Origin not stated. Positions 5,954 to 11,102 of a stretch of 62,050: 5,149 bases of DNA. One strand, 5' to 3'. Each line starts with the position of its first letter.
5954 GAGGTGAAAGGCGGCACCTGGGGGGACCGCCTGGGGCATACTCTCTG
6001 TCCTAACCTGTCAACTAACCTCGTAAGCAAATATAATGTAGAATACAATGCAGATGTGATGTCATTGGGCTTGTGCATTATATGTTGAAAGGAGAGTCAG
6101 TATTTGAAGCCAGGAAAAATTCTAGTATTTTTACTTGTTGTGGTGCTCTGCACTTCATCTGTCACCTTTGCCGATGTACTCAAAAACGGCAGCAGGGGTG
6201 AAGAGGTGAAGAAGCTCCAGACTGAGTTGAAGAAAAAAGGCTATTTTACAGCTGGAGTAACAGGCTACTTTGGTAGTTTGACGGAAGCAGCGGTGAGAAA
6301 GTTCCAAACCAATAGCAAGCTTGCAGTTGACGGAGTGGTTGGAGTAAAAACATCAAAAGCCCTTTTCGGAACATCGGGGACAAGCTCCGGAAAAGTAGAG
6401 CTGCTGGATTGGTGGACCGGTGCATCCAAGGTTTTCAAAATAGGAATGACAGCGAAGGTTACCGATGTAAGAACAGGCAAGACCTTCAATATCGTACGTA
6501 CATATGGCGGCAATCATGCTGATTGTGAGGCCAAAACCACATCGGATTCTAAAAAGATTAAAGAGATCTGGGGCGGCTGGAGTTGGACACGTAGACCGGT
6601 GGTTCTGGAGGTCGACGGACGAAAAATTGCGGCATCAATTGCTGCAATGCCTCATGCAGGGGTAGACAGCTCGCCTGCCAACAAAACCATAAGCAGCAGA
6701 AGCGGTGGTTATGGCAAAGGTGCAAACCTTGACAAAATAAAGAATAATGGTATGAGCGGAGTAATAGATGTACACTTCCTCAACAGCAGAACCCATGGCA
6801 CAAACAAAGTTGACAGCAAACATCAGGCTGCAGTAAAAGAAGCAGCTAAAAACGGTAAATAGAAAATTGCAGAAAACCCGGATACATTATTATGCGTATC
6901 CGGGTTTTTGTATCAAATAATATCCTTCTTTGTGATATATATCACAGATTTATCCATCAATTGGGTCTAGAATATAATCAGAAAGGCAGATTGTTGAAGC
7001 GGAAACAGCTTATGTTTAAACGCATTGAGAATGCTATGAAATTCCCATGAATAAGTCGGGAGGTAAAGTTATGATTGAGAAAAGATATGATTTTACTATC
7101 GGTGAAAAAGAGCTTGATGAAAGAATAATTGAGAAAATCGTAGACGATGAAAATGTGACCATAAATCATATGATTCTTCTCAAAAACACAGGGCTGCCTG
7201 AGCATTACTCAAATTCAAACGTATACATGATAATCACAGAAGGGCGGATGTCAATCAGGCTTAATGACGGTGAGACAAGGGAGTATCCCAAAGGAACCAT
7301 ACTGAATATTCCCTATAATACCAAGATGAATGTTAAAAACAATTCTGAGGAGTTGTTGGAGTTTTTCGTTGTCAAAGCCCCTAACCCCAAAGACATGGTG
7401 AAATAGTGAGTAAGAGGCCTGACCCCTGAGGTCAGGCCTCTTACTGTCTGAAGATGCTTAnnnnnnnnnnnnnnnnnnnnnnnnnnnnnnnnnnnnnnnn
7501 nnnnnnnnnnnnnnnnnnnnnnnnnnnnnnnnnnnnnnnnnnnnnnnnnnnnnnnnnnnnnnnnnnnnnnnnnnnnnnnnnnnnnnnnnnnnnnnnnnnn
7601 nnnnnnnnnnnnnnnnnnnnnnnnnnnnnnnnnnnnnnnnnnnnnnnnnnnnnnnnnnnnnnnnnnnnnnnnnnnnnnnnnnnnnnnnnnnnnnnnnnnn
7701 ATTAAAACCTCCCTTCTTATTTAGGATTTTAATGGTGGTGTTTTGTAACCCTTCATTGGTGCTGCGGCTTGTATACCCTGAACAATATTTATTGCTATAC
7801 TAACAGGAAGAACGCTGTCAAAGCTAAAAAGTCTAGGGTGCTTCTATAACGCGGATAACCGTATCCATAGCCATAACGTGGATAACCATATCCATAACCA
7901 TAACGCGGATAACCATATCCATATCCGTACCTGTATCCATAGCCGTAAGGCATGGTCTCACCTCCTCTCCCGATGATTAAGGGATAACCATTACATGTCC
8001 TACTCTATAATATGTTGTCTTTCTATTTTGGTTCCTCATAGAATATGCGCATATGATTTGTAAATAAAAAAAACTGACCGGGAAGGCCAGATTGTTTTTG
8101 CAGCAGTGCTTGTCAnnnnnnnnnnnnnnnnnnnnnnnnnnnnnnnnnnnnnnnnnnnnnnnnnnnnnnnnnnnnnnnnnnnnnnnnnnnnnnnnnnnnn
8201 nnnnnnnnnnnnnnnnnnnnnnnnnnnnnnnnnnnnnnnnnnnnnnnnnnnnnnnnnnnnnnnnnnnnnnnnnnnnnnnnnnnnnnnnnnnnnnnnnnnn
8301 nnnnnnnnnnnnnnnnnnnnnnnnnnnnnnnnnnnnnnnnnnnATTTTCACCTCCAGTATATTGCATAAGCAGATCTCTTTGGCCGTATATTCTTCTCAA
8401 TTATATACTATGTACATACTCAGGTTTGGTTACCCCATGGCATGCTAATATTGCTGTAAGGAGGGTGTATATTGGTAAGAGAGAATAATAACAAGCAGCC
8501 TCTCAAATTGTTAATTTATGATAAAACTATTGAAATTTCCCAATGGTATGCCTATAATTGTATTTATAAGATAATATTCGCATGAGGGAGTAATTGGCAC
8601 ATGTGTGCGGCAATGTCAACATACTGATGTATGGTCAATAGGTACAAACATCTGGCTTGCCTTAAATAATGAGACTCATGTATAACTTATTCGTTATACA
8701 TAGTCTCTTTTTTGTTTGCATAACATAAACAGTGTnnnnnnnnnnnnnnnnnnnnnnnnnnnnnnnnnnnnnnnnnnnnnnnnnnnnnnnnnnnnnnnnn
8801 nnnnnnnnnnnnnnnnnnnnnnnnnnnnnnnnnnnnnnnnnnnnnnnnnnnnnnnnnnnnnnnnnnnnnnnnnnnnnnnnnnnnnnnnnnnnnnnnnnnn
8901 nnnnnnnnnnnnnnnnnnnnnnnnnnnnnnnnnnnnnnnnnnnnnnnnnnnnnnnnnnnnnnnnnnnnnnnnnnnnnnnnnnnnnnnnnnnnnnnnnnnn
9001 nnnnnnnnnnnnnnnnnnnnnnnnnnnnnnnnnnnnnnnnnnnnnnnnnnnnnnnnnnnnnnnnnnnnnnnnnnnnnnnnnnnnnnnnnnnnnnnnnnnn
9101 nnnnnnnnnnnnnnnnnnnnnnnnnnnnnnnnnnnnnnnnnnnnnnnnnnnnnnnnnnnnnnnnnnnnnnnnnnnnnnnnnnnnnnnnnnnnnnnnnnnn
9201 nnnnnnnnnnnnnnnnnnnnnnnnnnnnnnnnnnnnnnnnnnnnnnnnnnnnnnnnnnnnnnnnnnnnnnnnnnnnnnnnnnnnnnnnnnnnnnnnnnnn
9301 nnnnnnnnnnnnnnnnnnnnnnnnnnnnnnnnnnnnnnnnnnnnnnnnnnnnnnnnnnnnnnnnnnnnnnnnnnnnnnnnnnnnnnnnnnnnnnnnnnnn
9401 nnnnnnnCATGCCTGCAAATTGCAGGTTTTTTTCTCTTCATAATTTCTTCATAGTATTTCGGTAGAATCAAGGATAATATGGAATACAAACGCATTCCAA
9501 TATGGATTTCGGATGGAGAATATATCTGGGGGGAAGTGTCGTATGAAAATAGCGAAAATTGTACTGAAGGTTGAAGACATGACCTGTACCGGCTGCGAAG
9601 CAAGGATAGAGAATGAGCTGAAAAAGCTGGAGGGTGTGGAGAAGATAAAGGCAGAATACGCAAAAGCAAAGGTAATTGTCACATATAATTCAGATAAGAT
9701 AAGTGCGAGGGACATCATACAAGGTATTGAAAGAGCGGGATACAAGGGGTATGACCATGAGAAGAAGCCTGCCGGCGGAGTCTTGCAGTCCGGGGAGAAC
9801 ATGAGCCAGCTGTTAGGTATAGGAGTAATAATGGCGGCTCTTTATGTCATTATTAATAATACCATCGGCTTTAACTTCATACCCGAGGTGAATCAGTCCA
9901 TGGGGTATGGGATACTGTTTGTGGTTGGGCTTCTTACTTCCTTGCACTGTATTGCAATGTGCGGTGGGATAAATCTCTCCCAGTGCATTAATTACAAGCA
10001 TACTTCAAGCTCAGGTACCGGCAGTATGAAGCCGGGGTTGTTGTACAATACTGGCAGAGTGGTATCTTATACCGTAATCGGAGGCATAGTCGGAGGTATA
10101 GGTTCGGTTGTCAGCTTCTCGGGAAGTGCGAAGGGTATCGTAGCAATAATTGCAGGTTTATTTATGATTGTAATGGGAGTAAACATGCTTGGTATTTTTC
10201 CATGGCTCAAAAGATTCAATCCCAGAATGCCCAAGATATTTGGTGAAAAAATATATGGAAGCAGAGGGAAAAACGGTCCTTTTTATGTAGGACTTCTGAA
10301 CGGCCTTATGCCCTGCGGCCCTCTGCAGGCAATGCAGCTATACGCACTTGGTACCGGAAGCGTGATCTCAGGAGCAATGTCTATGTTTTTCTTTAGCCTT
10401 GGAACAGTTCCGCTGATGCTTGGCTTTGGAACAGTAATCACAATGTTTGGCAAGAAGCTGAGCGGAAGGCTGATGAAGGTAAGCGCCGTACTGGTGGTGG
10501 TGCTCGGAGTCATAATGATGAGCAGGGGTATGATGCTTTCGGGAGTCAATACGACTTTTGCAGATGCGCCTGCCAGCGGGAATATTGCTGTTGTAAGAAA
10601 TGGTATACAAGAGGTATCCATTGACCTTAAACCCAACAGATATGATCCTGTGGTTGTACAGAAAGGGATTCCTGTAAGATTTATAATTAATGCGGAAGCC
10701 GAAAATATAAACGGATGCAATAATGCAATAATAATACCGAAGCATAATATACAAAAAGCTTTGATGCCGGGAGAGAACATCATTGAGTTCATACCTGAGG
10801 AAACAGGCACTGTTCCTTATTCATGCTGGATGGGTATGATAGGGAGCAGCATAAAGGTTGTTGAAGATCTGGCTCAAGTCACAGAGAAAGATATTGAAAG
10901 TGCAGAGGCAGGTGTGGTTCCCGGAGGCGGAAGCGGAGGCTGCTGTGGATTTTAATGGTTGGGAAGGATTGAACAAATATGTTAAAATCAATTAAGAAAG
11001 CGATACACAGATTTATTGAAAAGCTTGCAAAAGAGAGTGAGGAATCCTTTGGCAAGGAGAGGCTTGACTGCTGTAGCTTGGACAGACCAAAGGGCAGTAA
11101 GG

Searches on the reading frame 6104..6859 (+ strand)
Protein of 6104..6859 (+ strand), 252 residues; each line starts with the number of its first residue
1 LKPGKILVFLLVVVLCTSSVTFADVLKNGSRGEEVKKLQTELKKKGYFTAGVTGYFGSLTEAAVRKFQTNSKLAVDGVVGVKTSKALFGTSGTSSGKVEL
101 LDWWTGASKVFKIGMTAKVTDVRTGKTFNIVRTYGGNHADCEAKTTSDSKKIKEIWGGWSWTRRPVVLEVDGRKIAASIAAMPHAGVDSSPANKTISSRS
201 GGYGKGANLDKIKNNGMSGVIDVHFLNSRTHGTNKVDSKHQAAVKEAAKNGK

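Call 7: search_protein_families(library=pfam, proteins=[window:6104-6859:+], max_evalue=0.01)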
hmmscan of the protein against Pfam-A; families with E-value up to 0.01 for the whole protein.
window:6104-6859:+ (252 aa): 1 family
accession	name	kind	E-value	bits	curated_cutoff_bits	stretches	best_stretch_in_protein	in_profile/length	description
PF01471.23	PG_binding_1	-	4.6e-18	65.6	23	1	31-87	1-57/57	Putative peptidoglycan binding domain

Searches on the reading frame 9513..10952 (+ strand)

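Call 37: search_protein_families(library=ncbifam, proteins=[window:9513-10952:+], max_evalue=0.00001)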
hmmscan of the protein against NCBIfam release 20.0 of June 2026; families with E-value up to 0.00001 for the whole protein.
window:9513-10952:+ (480 aa): 13 families
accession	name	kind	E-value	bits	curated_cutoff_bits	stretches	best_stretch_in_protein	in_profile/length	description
NF033556.1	MerTP_fusion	equivalog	1.6e-15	57.2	180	1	11-78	117-184/186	mercuric transport protein MerTP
NF033795.1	chaper_CopZ_Bs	exception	6e-15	55.2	91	1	16-77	2-63/66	copper chaperone CopZ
NF041115.1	UxxU_metal_bind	equivalog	6.3e-15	55.1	95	1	13-78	3-68/74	metal-binding (seleno)protein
TIGR00003.1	TIGR00003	subfamily_domain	7.2e-13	48.6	62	1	15-78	1-64/66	copper ion binding protein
NF033794.2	chaper_CopZ_Eh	exception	8.6e-13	48.2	95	1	15-78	1-64/68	copper chaperone CopZ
TIGR02052.1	MerP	equivalog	2.9e-10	40.5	92.55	1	16-77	25-86/92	mercury resistance system periplasmic binding protein MerP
NF047957.1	CopZ_AFE_1862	equivalog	1.5e-09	38.2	85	1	16-78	1-60/62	CopZ family metallochaperone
NF045683.1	MerT_CopZ_Se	exception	1.9e-09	37.4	375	1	15-79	163-227/235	MerT/CopZ fusion-like heavy metal transport selenoprotein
NF008262.1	PRK11033.1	equivalog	1.4e-08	33.7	1005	1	13-112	40-138/731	zinc/cadmium/mercury/lead-transporting ATPase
NF010311.1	PRK13748.1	subfamily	9.7e-08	31.3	600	1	17-85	2-69/560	mercury(II) reductase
NF033775.1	P_type_ZntA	exception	9.7e-08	30.7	1240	1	14-111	48-142/732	Zn(II)/Cd(II)/Pb(II) translocating P-type ATPase ZntA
NF033781.1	chaper_CopP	exception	7.9e-07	29.1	112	1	15-77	1-62/65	copper-binding metallochaperone CopP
NF040495.1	tranport_ArsG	equivalog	8.2e-07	28.6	200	1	136-341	11-219/225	aromatic aminobenezylarsenical efflux permease ArsG family transporter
